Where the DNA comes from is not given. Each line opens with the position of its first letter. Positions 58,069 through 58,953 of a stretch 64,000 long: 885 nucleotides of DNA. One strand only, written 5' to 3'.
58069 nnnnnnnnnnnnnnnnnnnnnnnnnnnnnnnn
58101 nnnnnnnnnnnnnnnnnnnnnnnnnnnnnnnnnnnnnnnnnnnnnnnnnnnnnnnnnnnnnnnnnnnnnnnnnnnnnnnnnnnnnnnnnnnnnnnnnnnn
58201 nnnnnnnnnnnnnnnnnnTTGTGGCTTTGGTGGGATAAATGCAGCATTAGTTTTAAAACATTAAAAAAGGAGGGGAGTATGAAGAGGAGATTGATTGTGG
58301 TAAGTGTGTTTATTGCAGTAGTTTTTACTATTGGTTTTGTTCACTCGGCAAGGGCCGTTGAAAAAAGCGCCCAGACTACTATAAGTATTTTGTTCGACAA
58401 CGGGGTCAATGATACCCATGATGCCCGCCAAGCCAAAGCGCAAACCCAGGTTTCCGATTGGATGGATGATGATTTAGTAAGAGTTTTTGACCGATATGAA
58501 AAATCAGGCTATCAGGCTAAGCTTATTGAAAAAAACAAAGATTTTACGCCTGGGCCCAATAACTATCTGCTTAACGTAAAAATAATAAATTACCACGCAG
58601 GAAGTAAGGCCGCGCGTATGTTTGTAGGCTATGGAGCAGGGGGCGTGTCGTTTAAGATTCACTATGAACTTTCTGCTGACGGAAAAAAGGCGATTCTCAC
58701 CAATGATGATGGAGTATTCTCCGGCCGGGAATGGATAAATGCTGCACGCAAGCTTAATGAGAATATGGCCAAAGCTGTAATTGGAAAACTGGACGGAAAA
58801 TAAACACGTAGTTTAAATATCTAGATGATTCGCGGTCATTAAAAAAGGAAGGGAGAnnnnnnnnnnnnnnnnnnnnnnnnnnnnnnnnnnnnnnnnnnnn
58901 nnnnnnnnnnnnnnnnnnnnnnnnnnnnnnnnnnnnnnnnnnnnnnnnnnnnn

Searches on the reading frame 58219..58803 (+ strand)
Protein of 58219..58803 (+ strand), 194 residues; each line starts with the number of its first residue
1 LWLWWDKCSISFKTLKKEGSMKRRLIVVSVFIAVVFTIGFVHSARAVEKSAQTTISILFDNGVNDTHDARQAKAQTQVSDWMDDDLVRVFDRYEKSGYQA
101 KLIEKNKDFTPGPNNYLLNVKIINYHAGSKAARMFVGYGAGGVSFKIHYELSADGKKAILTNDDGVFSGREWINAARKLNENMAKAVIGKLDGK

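Call 64: search_protein_families(library=pfam, proteins=[window:58219-58803:+], max_evalue=0.0001)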
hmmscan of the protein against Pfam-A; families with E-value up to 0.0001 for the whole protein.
window:58219-58803:+ (194 aa): 1 family
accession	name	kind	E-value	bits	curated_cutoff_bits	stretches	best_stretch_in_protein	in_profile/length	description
PF14366.11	DUF4410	-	1.9e-07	31.5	26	1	70-153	23-100/120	Domain of unknown function (DUF4410)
